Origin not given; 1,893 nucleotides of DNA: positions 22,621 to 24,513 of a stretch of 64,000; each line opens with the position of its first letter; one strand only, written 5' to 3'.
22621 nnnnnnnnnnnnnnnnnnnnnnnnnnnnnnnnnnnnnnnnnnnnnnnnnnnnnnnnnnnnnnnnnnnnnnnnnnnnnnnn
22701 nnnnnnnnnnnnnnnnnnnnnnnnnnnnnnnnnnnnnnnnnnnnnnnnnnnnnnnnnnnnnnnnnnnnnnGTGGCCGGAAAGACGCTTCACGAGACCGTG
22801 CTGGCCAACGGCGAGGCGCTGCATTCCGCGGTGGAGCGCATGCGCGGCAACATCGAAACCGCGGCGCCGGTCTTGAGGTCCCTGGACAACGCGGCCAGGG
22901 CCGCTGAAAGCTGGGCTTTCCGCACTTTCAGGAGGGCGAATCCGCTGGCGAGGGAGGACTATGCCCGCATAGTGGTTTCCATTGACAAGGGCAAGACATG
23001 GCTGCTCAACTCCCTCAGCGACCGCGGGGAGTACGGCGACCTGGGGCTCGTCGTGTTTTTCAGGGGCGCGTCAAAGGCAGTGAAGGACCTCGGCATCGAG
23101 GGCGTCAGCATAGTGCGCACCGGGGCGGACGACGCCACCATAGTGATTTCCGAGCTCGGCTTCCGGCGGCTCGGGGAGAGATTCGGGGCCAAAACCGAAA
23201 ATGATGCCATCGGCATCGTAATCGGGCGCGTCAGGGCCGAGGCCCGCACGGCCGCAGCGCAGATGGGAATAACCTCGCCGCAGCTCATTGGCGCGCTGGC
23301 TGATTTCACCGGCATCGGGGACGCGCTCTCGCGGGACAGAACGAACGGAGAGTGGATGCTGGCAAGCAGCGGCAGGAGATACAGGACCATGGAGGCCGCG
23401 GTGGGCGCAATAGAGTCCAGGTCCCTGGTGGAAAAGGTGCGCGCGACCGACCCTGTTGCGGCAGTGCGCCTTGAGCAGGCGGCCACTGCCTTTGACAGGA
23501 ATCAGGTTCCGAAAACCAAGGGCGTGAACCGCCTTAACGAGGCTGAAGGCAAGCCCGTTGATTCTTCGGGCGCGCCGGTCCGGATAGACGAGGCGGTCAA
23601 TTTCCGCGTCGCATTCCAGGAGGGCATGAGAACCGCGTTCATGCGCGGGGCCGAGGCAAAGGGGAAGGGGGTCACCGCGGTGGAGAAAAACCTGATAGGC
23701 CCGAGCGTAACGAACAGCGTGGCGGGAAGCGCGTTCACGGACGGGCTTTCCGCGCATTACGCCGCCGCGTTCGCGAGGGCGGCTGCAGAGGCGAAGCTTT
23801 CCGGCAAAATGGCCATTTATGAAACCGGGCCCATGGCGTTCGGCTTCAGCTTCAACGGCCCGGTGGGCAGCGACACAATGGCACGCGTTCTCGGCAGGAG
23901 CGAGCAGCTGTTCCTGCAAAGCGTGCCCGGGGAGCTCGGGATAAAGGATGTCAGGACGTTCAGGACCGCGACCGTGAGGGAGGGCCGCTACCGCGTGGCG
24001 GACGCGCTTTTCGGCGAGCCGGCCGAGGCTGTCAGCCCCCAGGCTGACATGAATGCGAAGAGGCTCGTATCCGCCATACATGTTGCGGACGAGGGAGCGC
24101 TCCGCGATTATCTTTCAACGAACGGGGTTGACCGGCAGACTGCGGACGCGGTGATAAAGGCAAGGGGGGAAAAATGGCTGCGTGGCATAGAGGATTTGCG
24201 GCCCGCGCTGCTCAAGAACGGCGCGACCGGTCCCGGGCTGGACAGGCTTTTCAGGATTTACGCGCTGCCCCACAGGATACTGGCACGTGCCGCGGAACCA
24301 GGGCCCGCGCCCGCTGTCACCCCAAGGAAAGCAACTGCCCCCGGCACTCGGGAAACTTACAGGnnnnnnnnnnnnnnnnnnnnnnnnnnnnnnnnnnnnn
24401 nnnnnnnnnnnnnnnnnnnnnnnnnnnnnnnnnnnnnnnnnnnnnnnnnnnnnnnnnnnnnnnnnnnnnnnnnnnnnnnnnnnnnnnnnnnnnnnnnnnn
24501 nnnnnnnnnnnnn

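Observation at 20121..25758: Second orphan locus: coupled 105-aa and 1613-aa genes with a convergent overlapping 155-aa gene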

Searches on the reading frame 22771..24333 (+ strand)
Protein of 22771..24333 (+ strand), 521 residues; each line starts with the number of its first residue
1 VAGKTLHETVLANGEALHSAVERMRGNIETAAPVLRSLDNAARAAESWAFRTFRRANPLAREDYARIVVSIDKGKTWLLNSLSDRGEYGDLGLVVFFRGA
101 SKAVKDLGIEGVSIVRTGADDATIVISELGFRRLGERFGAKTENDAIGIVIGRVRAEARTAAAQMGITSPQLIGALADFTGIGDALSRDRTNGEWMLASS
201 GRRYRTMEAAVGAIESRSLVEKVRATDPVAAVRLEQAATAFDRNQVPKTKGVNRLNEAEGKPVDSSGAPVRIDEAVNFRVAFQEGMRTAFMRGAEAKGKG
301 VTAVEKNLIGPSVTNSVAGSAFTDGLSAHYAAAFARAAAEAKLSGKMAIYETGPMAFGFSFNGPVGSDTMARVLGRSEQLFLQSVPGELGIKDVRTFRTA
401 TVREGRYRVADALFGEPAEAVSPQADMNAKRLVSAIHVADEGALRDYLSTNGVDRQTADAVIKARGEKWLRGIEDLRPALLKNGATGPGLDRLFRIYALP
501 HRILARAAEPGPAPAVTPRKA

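Call 40: find_homologous_proteins(query=A4, max_evalue=0.001)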
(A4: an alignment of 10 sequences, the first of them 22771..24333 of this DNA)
Query A4 (10 sequences): 8000 candidates shared short words with the query, none scored E <= 0.001.

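Call 53: predict_structure(alignment_id=A4)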
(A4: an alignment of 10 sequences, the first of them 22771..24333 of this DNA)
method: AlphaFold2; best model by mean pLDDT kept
length: 521 residues; sequences in the alignment: 10
mean_pLDDT: 78.2   pTM: 0.71
mean pLDDT of the five models: 78.2, 76.0, 75.2, 74.8, 69.4
residues with pLDDT >= 90: 102; 70-90: 310; 50-70: 64; < 50: 45
segments of 3 or more residues with pLDDT < 50: 44-63, 502-521
pLDDT, mean of each block of 10 residues (from residue 1): 70 85 80 71 47 43 70 76 80 89 85 73 83 91 93 92 86 84 82 79 79 81 90 86 55 61 70 89 95 79 83 81 85 90 84 85 84 93 90 90 72 59 74 84 89 92 79 72 83 82 40 34 38
secondary structure, 60 per line:
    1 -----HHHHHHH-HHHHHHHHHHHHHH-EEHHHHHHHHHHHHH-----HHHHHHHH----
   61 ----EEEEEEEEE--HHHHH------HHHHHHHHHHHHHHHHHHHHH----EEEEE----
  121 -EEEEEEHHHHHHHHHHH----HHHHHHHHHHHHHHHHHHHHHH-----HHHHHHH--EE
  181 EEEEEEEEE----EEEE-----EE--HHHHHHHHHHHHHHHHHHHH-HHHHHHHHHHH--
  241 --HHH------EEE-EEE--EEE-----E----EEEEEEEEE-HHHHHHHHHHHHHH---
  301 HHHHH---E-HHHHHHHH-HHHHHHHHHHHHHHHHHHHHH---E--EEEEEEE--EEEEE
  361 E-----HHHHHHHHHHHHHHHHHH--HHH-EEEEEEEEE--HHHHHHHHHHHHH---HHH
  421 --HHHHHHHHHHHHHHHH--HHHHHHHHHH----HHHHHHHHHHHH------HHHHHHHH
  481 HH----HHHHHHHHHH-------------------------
elements in order: H6-12 H14-27 H31-43 H49-56 E65-73 H76-80 H87-107 E112-116 E122-127 H128-138 H143-164 H170-176 E179-189 E194-197 H207-226 H228-238 E252-254 E256-258 E261-263 E274-282 H284-297 H301-305 H311-318 H320-340 E347-353 E356-361 H367-384 E391-399 H402-414 H423-438 H441-450 H455-466 H473-482 H487-496

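Call 55: fold_search(model_id=the predicted structure, library=pdb)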
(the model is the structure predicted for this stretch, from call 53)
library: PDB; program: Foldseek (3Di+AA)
matches with E <= 10: 613; with E <= 0.001: 0
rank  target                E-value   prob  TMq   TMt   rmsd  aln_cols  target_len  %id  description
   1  9neb_C                1.3e-02  0.60  0.18  0.14  19.8       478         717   12  The rigid portion of Cryo-EM structure of Herpesvirus Helicase-Primase complex with Pritelivir (released 2025-08-13)
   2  7r08_F                2.2e-02  0.72  0.17  0.18  16.4       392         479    9  Abortive infection DNA polymerase Abi-P2 (released 2022-09-07)
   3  7r08_A                3.3e-02  0.80  0.20  0.21  14.8       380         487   10  Abortive infection DNA polymerase Abi-P2 (released 2022-09-07)
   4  8s9x_C                4.0e-02  0.80  0.23  0.22  15.2       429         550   10  CRISPR-Cas type III-D effector complex bound to self-target RNA in a post-cleavage state (released 2024-04-24)
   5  4cm0                  6.0e-02  0.57  0.22  0.24  16.6       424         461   10  Crystal structure of human soluble Adenylyl Cyclase with alpha,beta- methyleneadenosine-5'-triphosphate soaked with bica (released 2014-03-05)
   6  3w2w_A                6.0e-02  0.23  0.18  0.16  25.1       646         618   10  Crystal structure of the Cmr2dHD-Cmr3 subcomplex bound to ATP (released 2013-10-16)
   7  8s9u_C                6.3e-02  0.57  0.20  0.20  15.3       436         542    9  CRISPR-Cas type III-D effector complex bound to a target RNA (released 2024-04-24)
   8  3w2v_A                6.3e-02  0.20  0.16  0.15  24.8       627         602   10  Crystal structure of the Cmr2dHD-Cmr3 subcomplex bound to 3'-AMP (released 2013-10-16)
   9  9ut1_C                7.5e-02  0.54  0.19  0.15  15.3       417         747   12  The helicase-primase complex from HHV1 bound with ssDNA and amenamevir (released 2026-04-08)
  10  8co7                  8.6e-02  0.47  0.21  0.23  16.2       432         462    9  Crystal structure of human soluble adenylyl cyclase (sAC) in complex with inhibitor TDI-09066 (released 2024-01-03)
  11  7r08_B                9.0e-02  0.60  0.21  0.22  15.6       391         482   11  Abortive infection DNA polymerase Abi-P2 (released 2022-09-07)
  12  6ifu_A                9.0e-02  0.33  0.22  0.18  22.2       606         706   10  Cryo-EM structure of type III-A Csm-CTR2-dsDNA complex (released 2018-12-12)
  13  4kgm_D                9.4e-02  0.89  0.18  0.37  15.3       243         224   13  Bacterial tRNA(HIS) Guanylyltransferase (Thg1)-Like Protein in complex with ATP (released 2013-08-14)
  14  6r4p_A                9.8e-02  0.57  0.25  0.26  16.0       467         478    6  Structure of a soluble domain of adenylyl cyclase bound to an activated stimulatory G protein (released 2019-05-08)
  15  8bv5_A                1.0e-01  0.30  0.20  0.22  18.9       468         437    9  Focus refinement of soluble domain of Adenylyl cyclase 8 bound to stimulatory G protein, Forskolin, ATPalphaS, and Ca2 (released 2024-01-17)
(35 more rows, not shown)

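Call 56: search_solved_structures(query=A4, max_evalue=10, show_alignments=3)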
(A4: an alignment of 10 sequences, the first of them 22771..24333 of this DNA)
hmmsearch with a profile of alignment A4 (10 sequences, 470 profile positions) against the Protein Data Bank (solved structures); distinct sequences matched with E-value up to 10: 5.
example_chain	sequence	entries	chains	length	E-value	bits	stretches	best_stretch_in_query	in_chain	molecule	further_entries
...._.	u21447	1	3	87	0.0078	18.1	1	292-341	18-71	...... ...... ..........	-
4eqq_A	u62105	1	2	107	0.26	13.1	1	333-411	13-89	Putative host cell surface-exposed lipoprotein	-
2nyx_A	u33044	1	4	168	0.29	12.9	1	109-169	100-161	Probable transcriptional regulatory protein, Rv1404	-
1xho_A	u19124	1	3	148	0.41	12.5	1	316-383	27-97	Chorismate mutase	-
6lum_A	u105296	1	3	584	0.86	11.4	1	113-169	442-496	Succinate dehydrogenase subunit A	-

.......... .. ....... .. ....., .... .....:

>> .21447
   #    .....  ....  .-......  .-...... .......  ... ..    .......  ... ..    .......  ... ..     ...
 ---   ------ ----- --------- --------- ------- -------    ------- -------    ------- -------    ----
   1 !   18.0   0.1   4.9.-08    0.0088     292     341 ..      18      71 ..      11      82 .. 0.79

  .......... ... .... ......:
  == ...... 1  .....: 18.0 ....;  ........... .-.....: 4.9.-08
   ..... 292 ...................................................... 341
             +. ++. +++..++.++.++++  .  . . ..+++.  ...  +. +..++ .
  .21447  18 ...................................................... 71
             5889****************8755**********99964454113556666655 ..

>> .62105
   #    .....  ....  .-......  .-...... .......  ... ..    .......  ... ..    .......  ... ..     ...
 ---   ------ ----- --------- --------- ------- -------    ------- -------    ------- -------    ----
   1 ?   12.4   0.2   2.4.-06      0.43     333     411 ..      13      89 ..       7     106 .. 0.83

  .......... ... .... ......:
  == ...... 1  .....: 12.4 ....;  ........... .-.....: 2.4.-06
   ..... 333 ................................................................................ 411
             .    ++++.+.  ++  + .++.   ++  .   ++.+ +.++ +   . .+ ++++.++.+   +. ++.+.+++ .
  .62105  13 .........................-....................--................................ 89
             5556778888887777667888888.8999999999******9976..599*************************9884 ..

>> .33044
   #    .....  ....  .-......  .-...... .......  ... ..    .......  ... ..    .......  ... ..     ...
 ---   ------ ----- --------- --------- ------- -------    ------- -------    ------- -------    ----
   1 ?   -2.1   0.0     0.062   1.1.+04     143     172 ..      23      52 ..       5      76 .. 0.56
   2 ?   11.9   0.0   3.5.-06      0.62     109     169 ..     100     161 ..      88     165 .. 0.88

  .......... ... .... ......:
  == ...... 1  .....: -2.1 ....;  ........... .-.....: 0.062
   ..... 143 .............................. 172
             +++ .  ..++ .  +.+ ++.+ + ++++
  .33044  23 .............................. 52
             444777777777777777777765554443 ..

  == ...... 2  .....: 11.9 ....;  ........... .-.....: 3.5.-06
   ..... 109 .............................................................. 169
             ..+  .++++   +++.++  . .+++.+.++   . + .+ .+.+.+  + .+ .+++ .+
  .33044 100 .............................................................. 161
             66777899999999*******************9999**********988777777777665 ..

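Call 58: search_protein_families(library=pfam, alignment_id=A4, max_evalue=10)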
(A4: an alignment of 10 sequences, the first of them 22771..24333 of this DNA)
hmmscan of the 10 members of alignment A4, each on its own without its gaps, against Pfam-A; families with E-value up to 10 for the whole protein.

A. member 1, window:22771-24333:+ (521 aa): 1 family
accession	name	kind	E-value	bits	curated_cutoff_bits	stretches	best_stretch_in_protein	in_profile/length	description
PF07692.16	Fea1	-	0.12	11.9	25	1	253-334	144-223/359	Low iron-inducible periplasmic protein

B. families by the number of members that match (of 10 scanned): 9 families
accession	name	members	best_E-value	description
PF06394.18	Pepsin-I3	1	0.042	Pepsin inhibitor-3-like repeated domain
PF01702.25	TGT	1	0.044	Queuine tRNA-ribosyltransferase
PF20779.2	MACPF_D2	1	0.064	MACPF protein, D2 domain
PF07692.16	Fea1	1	0.12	Low iron-inducible periplasmic protein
PF05559.16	DUF763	1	0.12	Protein of unknown function (DUF763)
PF10474.15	Syndetin_C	1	0.17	Syndetin, C-terminal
PF13101.12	DUF3945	1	0.2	Protein of unknown function (DUF3945)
PF22020.1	RlmL_1st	1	0.26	RlmL ferredoxin-like domain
PF12687.12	DUF3801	1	0.33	Protein of unknown function (DUF3801)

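Call 98: fold_search(model_id=the predicted structure, library=viral)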
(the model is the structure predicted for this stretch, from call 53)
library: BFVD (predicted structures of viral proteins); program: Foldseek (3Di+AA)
matches with E <= 10: 549; with E <= 0.001: 0
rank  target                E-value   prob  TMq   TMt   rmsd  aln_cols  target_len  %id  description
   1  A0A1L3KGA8            2.9e-02  0.66  0.16  0.15  18.6       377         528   10  (no name in the UniProt tables at hand)
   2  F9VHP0                3.5e-02  0.35  0.13  0.10  21.7       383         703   11  (no name in the UniProt tables at hand)
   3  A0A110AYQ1            4.8e-02  0.47  0.19  0.17  19.1       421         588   13  Helicase-primase subunit [Human herpesvirus 1]
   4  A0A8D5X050            4.8e-02  0.30  0.13  0.13  16.6       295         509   14  NS5B RNA dependent RNA polymerase (Fragment) [Hepacivirus hominis]
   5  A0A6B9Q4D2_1          5.0e-02  0.15  0.14  0.08  22.8       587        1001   10  RNA-directed RNA polymerase [Plasmopara viticola lesion associated mononega virus 1]
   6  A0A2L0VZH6            5.3e-02  0.15  0.14  0.09  23.5       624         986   11  RNA-dependent RNA polymerase [Gigaspora margarita mitovirus 2]
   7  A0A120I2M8            5.7e-02  0.51  0.18  0.11  17.9       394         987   14  Helicase-primase subunit [Human herpesvirus 1]
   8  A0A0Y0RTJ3            6.9e-02  0.60  0.20  0.24  15.1       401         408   13  Helicase-primase subunit [Human herpesvirus 2]
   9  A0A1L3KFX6            7.9e-02  0.41  0.17  0.10  18.4       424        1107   11  (no name in the UniProt tables at hand)
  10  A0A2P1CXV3            8.3e-02  0.21  0.16  0.14  20.9       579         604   11  RNA-directed RNA polymerase (Fragment) [Soybean cyst nematode nyami-like virus]
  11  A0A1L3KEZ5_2          8.3e-02  0.20  0.15  0.09  27.2       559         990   11  RNA-directed RNA polymerase [Beihai uca arcuata virus 1]
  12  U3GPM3                8.6e-02  0.47  0.17  0.13  16.6       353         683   10  Helicase-primase subunit HP3 [Suid betaherpesvirus 2]
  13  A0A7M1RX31            9.0e-02  0.38  0.14  0.12  21.4       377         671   10  DNA polymerase I [uncultured phage cr108_1]
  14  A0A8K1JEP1            1.2e-01  0.44  0.15  0.15  18.3       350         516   10  RNA-directed RNA polymerase [Riboviria sp.]
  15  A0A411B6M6            1.2e-01  0.28  0.15  0.13  23.7       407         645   12  Putative DNA polymerase [Aeromonas phage ZPAH7B]
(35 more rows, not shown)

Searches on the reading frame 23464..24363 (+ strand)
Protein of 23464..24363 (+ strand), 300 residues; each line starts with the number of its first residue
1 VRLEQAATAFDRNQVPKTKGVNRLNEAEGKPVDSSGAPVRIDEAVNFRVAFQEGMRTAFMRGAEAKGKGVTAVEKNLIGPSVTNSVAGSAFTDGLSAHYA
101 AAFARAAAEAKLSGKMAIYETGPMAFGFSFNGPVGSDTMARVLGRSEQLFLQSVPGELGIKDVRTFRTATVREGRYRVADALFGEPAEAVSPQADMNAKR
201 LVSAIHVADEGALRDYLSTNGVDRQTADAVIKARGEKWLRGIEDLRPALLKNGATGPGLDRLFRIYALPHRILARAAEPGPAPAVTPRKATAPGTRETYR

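Call 14: search_protein_families(library=pfam, proteins=[window:23464-24363:+], max_evalue=10)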
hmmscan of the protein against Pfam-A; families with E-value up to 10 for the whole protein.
window:23464-24363:+ (300 aa): 1 family
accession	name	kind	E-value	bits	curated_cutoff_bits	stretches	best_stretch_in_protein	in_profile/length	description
PF07692.16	Fea1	-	0.036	13.6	25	1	22-103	144-223/359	Low iron-inducible periplasmic protein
